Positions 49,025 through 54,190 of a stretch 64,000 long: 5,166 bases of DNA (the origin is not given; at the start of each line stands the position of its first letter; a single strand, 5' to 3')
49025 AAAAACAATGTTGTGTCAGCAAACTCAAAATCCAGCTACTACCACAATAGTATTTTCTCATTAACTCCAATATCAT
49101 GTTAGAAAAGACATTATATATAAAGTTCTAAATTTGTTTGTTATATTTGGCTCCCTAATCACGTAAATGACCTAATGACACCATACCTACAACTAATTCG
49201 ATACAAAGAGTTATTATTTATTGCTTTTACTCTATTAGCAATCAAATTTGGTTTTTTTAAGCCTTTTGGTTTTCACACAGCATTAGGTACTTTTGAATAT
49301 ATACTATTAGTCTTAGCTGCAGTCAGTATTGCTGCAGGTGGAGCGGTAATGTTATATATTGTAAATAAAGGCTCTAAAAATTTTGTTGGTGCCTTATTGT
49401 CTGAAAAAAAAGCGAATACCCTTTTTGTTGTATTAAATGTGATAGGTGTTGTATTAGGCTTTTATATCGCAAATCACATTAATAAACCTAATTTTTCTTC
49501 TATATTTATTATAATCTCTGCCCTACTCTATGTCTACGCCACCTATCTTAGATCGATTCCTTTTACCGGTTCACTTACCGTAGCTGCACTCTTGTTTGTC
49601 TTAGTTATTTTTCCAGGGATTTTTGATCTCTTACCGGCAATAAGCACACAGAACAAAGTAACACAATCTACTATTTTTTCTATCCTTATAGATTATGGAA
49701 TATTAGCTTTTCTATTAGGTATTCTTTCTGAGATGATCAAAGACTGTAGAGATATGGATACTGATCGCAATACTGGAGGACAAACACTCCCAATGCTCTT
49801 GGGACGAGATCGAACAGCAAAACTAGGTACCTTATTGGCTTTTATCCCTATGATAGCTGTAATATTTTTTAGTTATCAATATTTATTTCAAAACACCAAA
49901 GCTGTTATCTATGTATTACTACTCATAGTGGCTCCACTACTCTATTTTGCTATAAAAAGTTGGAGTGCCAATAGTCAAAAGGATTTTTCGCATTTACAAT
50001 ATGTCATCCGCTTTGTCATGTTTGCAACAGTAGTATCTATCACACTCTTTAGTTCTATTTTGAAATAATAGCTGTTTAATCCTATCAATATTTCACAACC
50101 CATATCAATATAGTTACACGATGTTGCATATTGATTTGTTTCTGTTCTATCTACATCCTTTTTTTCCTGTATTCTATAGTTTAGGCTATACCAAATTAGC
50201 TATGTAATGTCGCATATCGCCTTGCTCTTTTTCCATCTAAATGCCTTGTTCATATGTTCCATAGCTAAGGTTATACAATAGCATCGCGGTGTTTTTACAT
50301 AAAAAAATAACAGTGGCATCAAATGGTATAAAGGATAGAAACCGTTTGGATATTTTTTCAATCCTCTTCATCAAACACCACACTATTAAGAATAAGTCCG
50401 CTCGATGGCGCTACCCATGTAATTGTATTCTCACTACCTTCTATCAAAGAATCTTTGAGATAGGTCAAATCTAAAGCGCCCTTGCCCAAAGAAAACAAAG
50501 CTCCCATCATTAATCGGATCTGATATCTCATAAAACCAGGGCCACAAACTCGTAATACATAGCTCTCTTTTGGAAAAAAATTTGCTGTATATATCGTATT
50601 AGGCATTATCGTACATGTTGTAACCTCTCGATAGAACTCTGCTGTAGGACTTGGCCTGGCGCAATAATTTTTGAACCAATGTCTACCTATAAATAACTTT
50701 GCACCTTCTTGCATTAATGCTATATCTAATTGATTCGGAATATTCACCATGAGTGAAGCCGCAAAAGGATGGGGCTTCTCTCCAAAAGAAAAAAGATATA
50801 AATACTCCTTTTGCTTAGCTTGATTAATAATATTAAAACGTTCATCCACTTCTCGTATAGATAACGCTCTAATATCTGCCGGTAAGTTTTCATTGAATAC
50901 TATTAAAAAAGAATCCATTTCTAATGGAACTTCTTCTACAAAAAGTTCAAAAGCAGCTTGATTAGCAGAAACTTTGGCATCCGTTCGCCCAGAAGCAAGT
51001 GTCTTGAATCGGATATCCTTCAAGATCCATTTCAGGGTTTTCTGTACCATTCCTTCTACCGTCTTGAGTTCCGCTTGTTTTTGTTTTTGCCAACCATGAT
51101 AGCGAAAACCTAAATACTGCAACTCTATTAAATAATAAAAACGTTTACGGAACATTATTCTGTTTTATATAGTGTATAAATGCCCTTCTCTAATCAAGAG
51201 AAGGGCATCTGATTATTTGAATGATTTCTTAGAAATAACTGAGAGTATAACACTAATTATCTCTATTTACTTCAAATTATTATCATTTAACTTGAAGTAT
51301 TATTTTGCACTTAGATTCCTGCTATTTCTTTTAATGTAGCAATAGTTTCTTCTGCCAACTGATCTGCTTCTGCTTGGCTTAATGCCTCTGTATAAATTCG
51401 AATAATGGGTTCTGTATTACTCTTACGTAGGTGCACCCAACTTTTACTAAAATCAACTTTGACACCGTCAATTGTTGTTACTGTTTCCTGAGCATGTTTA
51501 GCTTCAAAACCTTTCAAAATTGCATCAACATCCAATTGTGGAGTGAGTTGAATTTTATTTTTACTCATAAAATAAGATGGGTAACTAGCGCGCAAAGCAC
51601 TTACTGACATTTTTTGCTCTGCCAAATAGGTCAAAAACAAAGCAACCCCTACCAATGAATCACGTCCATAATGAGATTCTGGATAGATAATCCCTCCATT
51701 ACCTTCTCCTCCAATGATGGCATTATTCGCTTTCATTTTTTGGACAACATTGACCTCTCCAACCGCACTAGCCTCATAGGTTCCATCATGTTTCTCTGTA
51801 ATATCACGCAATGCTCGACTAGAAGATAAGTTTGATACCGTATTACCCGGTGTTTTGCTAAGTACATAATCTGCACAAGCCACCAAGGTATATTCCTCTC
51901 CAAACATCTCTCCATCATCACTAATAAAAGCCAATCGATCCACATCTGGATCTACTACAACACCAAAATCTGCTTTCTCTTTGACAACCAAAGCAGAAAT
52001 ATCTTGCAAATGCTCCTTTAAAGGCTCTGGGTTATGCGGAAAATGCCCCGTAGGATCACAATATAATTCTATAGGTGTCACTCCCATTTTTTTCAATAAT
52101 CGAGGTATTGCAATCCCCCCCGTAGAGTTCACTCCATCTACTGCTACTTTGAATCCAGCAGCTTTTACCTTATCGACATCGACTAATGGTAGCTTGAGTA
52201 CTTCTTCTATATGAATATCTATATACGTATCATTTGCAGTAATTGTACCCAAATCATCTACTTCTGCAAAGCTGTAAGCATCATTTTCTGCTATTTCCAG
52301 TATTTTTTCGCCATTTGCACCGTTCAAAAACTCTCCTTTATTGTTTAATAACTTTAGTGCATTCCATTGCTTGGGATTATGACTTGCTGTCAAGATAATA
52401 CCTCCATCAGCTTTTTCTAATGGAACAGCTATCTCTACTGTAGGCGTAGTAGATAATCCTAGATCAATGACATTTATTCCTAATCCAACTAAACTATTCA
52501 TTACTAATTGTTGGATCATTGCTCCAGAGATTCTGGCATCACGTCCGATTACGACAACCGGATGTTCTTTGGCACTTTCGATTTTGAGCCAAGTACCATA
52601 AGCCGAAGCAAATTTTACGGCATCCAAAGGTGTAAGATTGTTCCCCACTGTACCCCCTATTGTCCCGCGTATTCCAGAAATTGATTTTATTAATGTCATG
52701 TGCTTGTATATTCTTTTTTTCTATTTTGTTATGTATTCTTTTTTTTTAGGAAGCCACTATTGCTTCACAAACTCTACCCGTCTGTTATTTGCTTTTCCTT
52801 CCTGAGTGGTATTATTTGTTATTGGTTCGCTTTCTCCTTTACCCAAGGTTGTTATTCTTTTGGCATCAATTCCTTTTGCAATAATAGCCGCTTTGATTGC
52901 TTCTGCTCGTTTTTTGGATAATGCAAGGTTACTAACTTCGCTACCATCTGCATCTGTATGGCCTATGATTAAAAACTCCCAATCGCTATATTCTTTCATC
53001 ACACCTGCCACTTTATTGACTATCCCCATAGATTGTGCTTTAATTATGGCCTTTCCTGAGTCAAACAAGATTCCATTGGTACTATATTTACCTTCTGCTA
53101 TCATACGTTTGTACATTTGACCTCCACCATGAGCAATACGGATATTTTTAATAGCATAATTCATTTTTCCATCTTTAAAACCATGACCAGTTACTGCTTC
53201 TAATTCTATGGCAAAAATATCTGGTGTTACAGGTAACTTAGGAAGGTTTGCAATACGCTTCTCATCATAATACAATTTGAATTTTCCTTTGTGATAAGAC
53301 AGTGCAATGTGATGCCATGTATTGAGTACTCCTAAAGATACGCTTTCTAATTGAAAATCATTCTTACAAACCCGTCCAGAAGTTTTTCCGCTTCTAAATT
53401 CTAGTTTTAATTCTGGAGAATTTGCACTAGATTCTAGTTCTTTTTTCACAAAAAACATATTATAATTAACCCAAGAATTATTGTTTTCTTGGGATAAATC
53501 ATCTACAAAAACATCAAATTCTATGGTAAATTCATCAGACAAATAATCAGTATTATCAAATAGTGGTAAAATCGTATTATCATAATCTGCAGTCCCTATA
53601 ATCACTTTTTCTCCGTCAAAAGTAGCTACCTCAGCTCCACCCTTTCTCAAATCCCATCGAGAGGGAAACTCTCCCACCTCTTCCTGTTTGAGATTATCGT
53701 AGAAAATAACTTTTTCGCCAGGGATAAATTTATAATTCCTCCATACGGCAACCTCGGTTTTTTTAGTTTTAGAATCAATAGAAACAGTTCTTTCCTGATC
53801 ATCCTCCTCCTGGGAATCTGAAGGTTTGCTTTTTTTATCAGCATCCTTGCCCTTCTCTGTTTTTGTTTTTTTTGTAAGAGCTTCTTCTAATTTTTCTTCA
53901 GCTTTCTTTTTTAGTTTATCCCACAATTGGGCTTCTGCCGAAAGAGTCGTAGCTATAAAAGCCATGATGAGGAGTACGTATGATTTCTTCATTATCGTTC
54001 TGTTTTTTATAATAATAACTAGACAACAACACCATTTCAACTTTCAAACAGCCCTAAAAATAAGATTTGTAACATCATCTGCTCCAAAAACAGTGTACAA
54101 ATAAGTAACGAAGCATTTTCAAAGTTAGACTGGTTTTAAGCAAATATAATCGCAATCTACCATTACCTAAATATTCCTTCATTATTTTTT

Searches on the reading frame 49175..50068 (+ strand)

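Call 56: search_protein_families(library=pfam, proteins=[window:49175-50068:+], max_evalue=0.00001)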
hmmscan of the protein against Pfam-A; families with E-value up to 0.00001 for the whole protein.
window:49175-50068:+ (297 aa): 1 family
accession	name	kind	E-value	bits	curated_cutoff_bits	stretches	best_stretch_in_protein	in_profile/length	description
PF01040.23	UbiA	-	1.2e-10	41.5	34.2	1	74-274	63-244/250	UbiA prenyltransferase family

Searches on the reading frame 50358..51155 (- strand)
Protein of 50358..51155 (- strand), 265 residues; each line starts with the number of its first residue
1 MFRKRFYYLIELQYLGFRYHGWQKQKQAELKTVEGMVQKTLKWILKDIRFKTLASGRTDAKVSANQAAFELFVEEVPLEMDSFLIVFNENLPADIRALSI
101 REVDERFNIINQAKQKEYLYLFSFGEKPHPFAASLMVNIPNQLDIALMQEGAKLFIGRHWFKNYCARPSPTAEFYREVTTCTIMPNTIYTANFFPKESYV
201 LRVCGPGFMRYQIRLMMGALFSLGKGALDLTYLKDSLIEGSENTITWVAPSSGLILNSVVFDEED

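Call 56: search_protein_families(library=pfam, proteins=[window:50358-51155:-], max_evalue=0.00001)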
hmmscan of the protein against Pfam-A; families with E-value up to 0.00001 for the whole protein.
window:50358-51155:- (265 aa): 1 family
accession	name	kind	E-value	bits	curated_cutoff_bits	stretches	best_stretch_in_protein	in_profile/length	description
PF01416.25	PseudoU_synth_1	-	9.6e-21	74.7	23.3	1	152-262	2-108/108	tRNA pseudouridine synthase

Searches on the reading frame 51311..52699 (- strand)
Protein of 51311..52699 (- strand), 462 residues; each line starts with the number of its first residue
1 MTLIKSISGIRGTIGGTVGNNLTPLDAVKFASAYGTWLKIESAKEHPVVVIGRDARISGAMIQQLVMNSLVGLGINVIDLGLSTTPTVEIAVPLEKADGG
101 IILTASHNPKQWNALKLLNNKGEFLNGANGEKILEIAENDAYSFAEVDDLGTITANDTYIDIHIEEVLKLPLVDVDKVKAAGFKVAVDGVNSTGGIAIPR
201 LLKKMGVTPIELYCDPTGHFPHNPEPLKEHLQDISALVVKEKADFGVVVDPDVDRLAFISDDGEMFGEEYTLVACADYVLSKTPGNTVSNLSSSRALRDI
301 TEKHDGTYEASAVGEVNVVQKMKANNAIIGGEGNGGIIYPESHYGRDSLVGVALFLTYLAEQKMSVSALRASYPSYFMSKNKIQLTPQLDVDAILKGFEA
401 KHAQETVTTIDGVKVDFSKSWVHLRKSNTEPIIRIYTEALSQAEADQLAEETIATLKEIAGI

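Call 57: search_protein_families(library=pfam, proteins=[window:51311-52699:-], max_evalue=0.00001)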
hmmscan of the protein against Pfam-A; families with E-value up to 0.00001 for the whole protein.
window:51311-52699:- (462 aa): 4 families
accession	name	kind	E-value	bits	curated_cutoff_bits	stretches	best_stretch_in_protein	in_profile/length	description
PF02878.22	PGM_PMM_I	-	7.9e-30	103.8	22.5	1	8-140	7-134/138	Phosphoglucomutase/phosphomannomutase, alpha/beta/alpha domain I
PF02879.22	PGM_PMM_II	-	2e-22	80.1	29.3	1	174-263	12-103/103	Phosphoglucomutase/phosphomannomutase, alpha/beta/alpha domain II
PF02880.22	PGM_PMM_III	-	1.1e-20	74.4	20.7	1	270-374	4-113/115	Phosphoglucomutase/phosphomannomutase, alpha/beta/alpha domain III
PF00408.26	PGM_PMM_IV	-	1.5e-10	41.4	23.1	1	400-453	21-66/68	Phosphoglucomutase/phosphomannomutase, C-terminal domain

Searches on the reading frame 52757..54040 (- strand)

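Call 57: search_protein_families(library=pfam, proteins=[window:52757-54040:-], max_evalue=0.00001)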
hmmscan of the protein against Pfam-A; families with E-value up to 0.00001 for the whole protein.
window:52757-54040:- (427 aa): 1 family
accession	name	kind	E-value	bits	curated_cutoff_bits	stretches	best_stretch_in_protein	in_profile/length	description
PF00691.25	OmpA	-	2e-21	76.6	27.2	1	325-420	1-98/98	OmpA family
